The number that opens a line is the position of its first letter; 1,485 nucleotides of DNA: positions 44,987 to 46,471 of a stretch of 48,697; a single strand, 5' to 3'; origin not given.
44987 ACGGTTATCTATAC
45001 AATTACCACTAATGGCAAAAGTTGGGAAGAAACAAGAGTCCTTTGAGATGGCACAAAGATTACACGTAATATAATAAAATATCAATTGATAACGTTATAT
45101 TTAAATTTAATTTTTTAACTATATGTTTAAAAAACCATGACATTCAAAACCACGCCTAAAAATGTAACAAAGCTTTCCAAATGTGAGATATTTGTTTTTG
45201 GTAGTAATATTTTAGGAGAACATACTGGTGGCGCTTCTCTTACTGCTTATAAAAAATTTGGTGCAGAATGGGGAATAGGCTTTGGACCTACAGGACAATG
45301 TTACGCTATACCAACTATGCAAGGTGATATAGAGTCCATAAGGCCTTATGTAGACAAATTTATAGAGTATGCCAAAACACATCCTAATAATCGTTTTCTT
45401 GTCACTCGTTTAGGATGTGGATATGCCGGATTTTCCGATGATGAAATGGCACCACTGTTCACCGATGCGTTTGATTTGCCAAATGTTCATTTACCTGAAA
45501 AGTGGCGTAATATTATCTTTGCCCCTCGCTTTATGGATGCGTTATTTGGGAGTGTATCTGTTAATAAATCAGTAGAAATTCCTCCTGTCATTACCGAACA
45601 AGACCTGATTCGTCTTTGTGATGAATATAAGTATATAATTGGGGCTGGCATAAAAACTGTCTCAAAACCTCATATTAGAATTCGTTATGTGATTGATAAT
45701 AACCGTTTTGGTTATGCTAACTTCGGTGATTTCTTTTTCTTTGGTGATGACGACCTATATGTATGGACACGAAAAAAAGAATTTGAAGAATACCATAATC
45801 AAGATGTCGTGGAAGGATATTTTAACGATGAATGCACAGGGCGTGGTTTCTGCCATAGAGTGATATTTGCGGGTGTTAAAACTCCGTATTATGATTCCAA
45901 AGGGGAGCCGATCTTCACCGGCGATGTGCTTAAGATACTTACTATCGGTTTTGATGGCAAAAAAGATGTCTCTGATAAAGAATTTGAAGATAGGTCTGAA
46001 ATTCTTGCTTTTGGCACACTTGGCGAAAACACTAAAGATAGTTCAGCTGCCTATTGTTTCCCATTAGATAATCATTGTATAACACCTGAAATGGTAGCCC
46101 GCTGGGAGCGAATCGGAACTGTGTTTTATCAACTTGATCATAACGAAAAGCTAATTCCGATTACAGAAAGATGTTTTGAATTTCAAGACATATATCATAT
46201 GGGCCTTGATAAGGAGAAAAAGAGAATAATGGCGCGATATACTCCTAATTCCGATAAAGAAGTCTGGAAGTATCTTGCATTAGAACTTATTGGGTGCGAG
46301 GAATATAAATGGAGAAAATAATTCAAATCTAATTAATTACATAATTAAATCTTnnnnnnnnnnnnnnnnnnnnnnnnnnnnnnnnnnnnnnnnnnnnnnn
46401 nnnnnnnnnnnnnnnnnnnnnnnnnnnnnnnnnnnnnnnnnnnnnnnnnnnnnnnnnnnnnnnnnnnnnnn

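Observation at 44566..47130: AT-rich two-gene island inserted between the LRR gene terminator and the purH upstream region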

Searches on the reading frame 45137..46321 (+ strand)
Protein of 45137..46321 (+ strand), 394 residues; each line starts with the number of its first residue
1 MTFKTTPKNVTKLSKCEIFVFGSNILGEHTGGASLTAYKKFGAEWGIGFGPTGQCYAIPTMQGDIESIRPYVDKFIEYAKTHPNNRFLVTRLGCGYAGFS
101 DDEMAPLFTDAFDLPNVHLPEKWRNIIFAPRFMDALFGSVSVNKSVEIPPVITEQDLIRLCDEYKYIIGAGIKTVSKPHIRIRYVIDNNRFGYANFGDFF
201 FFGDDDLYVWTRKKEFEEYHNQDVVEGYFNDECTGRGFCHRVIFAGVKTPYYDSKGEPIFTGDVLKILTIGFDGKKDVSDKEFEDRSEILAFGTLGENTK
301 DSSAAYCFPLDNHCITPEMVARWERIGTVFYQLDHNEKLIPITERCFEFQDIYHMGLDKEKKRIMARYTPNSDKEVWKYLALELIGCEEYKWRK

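Call 4: search_protein_families(library=pfam, proteins=[window:45137-46321:+], max_evalue=1)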
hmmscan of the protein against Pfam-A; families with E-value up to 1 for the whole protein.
window:45137-46321:+ (394 aa): 0 families

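Call 5: search_protein_families(library=padloc, proteins=[window:45137-46321:+], max_evalue=1)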
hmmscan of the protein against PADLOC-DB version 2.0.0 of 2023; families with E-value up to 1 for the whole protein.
window:45137-46321:+ (394 aa): 0 families

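Call 6: search_protein_families(library=phrogs, proteins=[window:45137-46321:+], max_evalue=1)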
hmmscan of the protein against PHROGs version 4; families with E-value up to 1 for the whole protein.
window:45137-46321:+ (394 aa): 2 families
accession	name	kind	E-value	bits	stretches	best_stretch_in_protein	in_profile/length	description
phrog_2072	-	unknown function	5.7e-36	124.5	1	8-127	12-133/143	-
phrog_19209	-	unknown function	0.2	12.6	0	248-266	6-24/74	-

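Call 7: search_protein_families(library=ncbifam, proteins=[window:45137-46321:+], max_evalue=1)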
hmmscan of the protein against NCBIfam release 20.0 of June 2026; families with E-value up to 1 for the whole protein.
window:45137-46321:+ (394 aa): 1 family
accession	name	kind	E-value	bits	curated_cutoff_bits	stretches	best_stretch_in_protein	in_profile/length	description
NF049995.1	A1S_2505_Nterm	subfamily_domain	2.8e-39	133.7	45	1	18-123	1-109/109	A1S_2505 family phage non-structural protein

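Call 9: search_solved_structures(query=window:45137-46321:+, max_evalue=1, show_alignments=2)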
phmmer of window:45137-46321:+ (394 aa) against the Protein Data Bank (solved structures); distinct sequences matched with E-value up to 1: 0.

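Call 11: find_homologous_proteins(query=window:45137-46321:+)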
Query window:45137-46321:+ (394 aa): 833 proteins with E <= 0.001 among 2729 candidates; the best 120 are listed.
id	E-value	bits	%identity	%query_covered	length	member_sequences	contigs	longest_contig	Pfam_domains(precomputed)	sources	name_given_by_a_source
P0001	5.1e-278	940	100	100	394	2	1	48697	-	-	-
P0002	7.6e-188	643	68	100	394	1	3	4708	-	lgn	-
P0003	7.7e-185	633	66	100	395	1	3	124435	-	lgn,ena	-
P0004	1.6e-180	619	65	100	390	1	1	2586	-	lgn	-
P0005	4.5e-159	548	60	100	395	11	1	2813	-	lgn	-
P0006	4.2e-151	522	57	100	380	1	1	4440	-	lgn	-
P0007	2.4e-150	519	59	100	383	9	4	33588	-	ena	-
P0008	2.4e-150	519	58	100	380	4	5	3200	-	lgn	-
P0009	3.0e-150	519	66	85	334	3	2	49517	-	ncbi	-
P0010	1.5e-149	517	59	99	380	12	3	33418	-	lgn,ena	-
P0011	8.8e-149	514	57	100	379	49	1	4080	-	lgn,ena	-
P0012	1.2e-148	514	58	100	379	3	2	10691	-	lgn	-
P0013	1.9e-148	513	57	100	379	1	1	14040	-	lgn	-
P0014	5.3e-148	512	57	100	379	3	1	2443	-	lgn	-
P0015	1.6e-147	510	57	100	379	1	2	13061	-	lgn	-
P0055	7.7e-140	485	55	100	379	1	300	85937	-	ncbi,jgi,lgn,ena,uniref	ncbi:A1S_2505 family phage non-structural protein [Duncaniella muricolitica]|jgi:hypothetical protei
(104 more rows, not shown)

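Call 13: find_encoding_contigs(protein=P0003, flank=8000, max_places=4)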
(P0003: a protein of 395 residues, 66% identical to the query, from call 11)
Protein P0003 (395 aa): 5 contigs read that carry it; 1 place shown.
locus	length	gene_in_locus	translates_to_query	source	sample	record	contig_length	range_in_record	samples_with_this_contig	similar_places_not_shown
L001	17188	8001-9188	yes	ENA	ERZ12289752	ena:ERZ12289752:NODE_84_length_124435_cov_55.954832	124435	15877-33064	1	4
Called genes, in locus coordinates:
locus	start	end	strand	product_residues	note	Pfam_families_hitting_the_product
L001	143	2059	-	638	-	PF02518:HATPase_c, PF13589:HATPase_c_3, PF01119:DNA_mis_repair, PF08676:MutL_C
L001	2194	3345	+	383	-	-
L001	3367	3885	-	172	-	PF02545:Maf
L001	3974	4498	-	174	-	PF00702:Hydrolase (faint), PF08282:Hydrolase_3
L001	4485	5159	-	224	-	PF10728:DUF2520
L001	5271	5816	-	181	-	PF14512:TM1586_NiRdase (faint), PF00881:Nitroreductase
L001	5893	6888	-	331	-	PF18174:HU-CCDC81_bac_1, PF18175:HU-CCDC81_bac_2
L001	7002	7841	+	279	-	PF14559:TPR_19 (faint), PF12569:NatA_aux_su (faint), PF13428:TPR_14 (faint), PF25062:ARM_TT21_N (faint), PF25064:ARM_TT21_5th (faint), PF07719:TPR_2 (faint), PF13176:TPR_7 (faint), PF13424:TPR_12 (faint), +5 more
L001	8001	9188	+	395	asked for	-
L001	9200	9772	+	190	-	-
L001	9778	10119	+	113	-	-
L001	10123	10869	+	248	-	PF08378:NERD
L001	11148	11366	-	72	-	PF10771:DUF2582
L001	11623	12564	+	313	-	PF16745:RsgA_N, PF03193:RsgA_GTPase, PF00009:GTP_EFTU (faint), PF02421:FeoB_N (faint), PF01926:MMR_HSR1 (weak)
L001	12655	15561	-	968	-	PF01074:Glyco_hydro_38N (weak), PF09261:Alpha-mann_mid (faint), PF07748:Glyco_hydro_38C, PF17677:Glyco_hydro38C2 (faint)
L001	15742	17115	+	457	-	PF01120:Alpha_L_fucos, PF00754:F5_F8_type_C, PF22633:F5_F8_type_C_2 (weak)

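Call 16: find_encoding_contigs(protein=P0002, flank=5000, max_places=4)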
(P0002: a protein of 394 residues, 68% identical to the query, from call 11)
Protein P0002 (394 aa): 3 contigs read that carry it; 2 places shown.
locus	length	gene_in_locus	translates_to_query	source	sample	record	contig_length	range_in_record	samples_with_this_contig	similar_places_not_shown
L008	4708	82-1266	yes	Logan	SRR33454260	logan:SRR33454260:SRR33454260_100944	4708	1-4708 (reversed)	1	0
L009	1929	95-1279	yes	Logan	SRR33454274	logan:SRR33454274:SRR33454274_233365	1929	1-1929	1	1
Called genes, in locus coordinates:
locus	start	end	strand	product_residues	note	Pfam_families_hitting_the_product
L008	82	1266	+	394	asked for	-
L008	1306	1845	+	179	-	-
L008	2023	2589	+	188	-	-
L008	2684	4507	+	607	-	PF08757:CotH, PF18962:Por_Secre_tail (weak)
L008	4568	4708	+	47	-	?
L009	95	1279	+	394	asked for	-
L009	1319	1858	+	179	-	-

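Call 17: find_encoding_contigs(protein=P0055, flank=8000, max_places=5)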
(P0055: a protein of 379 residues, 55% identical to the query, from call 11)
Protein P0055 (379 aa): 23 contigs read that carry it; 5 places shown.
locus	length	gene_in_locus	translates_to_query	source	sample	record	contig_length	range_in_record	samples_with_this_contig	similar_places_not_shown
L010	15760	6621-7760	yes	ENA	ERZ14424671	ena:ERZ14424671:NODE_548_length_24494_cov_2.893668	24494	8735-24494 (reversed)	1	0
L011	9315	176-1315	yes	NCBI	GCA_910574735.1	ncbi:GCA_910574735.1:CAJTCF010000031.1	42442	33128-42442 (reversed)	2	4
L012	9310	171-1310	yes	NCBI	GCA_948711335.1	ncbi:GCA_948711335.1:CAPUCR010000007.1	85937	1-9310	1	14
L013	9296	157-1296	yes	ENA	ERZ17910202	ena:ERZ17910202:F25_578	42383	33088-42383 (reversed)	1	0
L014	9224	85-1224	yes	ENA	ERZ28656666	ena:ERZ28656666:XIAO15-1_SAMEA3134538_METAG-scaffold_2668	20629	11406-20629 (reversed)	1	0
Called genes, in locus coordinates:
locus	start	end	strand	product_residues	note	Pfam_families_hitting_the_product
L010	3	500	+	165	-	?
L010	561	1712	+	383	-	PF12698:ABC2_membrane_3, PF01061:ABC2_membrane (weak)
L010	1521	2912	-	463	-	-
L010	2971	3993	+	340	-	PF05496:RuvB_N, PF01078:Mg_chelatase (faint), PF00004:AAA, PF07728:AAA_5 (faint), PF17864:AAA_lid_4, PF05491:WHD_RuvB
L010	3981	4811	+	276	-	PF01943:Polysacc_synt, PF13440:Polysacc_synt_3 (faint)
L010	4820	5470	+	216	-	-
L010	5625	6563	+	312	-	PF01609:DDE_Tnp_1, PF13612:DDE_Tnp_1_3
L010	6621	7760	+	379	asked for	-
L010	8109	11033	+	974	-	-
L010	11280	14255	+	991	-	PF14905:OMP_b-brl_3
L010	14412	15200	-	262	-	PF00005:ABC_tran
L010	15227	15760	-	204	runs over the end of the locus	PF00485:PRK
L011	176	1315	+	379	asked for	-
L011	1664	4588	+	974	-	-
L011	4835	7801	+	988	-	PF14905:OMP_b-brl_3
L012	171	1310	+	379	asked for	-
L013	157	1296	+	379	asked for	-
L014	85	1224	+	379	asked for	-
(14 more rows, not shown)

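Call 30: predict_structure(alignment_id=A1)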
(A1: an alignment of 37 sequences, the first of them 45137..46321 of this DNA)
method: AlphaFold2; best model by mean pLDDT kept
length: 394 residues; sequences in the alignment: 37
mean_pLDDT: 87.2   pTM: 0.83
mean pLDDT of the five models: 87.2, 85.2, 84.7, 84.5, 84.4
residues with pLDDT >= 90: 220; 70-90: 141; 50-70: 25; < 50: 8
segments of 3 or more residues with pLDDT < 50: 138-142
pLDDT, mean of each block of 10 residues (from residue 1): 73 92 84 89 90 94 88 97 93 75 91 91 80 51 70 94 92 85 86 95 91 94 94 90 95 95 95 84 92 93 93 92 94 83 91 77 88 88 77 51
secondary structure, 60 per line:
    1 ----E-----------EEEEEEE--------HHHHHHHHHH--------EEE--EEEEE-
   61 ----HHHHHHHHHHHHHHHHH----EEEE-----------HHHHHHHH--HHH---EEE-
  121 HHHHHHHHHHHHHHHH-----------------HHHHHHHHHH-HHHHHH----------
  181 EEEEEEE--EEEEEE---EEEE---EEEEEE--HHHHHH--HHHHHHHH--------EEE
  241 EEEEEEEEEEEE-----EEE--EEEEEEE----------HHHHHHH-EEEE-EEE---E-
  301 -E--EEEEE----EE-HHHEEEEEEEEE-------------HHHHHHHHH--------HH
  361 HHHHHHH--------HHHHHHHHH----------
elements in order: E17-23 H32-41 E50-52 E55-59 H65-81 E86-89 H101-108 E117-119 H121-136 H154-163 H165-170 E181-187 E190-195 E199-202 E206-211 H214-219 H222-229 E238-252 E258-260 E263-269 H280-286 E288-291 E293-295 E305-309 E320-328 H342-350 H359-367 H376-384

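Call 34: fold_search(model_id=the predicted structure, library=pdb)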
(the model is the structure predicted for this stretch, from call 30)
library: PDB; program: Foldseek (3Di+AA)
matches with E <= 10: 423; with E <= 0.001: 0
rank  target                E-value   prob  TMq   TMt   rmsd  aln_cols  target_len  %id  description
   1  2fg1                  1.7e-03  1.00  0.22  0.50   4.9       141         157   15  Structure of a Protein of Unknown Function from Bacteroides thetaiotaomicron. (released 2006-03-07)
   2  5e3b                  7.0e-03  1.00  0.21  0.50   5.9       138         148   14  Structure of macrodomain protein from Streptomyces coelicolor (released 2016-09-28)
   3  9yhh_A                2.3e-02  0.99  0.24  0.51   4.4       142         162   12  Crystal structure of Chikungunya virus nsP3 macrodomain N24A mutant (P31 crystal form) in complex with ADP-ribose (released 2025-11-26)
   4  2dx6_A                2.4e-02  1.00  0.25  0.55   4.1       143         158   15  Crystal structure of conserved hypothetical protein, TTHA0132 from Thermus thermophilus HB8 (released 2007-02-24)
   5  3gpo_D                2.8e-02  0.98  0.23  0.48   4.9       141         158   16  Crystal structure of macro domain of Chikungunya virus in complex with ADP-ribose (released 2009-07-21)
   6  6vuq_A                2.9e-02  0.99  0.23  0.49   5.0       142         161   14  Crystal structure of CHIKV nsP3 macrodomain soaked with ADP-ribose (released 2021-01-13)
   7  4gvw                  2.9e-02  0.95  0.22  0.39   5.7       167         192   12  Three-dimensional structure of the de novo designed serine hydrolase 2bfq_3, Northeast Structural Genomics Consortium (N (released 2012-09-12)
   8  3q6z                  3.1e-02  1.00  0.25  0.48   4.0       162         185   15  HUman PARP14 (ARTD8)-Macro domain 1 in complex with adenosine-5-diphosphoribose (released 2011-02-09)
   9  1zr5_B                3.1e-02  0.98  0.22  0.42   5.6       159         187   14  Crystal structure of the macro-domain of human core histone variant macroH2A1.2 (released 2005-06-21)
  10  9yhe_A                3.3e-02  0.99  0.24  0.48   4.5       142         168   15  Crystal structure of Chikungunya virus nsP3 macrodomain D31N mutant (P31 crystal form) (released 2025-11-26)
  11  6vuq_D                3.3e-02  0.98  0.23  0.49   4.8       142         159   13  Crystal structure of CHIKV nsP3 macrodomain soaked with ADP-ribose (released 2021-01-13)
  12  1yd9_C                3.5e-02  0.98  0.24  0.44   5.2       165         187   13  1.6A Crystal Structure of the Non-Histone Domain of the Histone Variant MacroH2A1.1. (released 2005-09-27)
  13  9yhh_B                3.7e-02  0.98  0.23  0.49   4.5       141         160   14  Crystal structure of Chikungunya virus nsP3 macrodomain N24A mutant (P31 crystal form) in complex with ADP-ribose (released 2025-11-26)
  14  9yhl_A                3.9e-02  0.99  0.24  0.51   4.4       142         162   12  Crystal structure of Chikungunya virus nsP3 macrodomain N24A D31N double mutant (P31 crystal form) in complex with ADP (released 2025-11-26)
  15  9yhc_A                3.9e-02  0.99  0.24  0.51   4.4       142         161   13  Crystal structure of Chikungunya virus nsP3 macrodomain D31H mutant (P31 crystal form) (released 2025-11-26)
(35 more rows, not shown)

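Call 37: find_related_loci(query=A1, collection=viral_contigs, flank=6000)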
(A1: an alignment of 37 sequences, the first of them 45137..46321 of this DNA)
Query A1 (394 aa) in viral_contigs; peptide patterns used: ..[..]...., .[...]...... (x = any residue, [..] = any of these).
88 stretches matched a pattern; 45 encode a relative of the query (tblastn E <= 1e-3); 45 distinct loci.
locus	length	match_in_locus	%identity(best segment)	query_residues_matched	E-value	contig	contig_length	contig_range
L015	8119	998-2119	46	3-393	1e-105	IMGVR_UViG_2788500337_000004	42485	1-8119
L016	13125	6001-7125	46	3-394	5e-107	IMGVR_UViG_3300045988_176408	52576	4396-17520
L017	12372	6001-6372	59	4-127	1e-44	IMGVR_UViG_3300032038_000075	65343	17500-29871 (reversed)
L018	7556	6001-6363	57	3-123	4e-43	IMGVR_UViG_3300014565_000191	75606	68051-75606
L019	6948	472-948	46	3-160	4e-35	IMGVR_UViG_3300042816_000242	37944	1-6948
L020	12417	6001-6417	42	9-144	8e-29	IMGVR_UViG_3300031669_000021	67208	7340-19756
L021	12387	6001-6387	46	4-127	2e-28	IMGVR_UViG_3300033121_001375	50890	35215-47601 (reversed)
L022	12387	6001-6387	43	3-128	1e-27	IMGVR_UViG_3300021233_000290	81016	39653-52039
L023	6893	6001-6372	51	10-127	2e-27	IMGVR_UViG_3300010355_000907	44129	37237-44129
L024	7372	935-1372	42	3-143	2e-27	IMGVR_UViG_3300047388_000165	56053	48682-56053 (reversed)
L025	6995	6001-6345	48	17-127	4e-27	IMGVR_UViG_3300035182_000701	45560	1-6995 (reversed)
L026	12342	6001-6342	48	17-127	1e-26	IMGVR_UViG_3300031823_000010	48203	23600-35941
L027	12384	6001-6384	44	3-127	2e-26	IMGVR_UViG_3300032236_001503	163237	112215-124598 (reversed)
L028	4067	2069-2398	48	17-124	9e-26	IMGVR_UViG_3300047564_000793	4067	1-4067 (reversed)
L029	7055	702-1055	46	13-127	1e-25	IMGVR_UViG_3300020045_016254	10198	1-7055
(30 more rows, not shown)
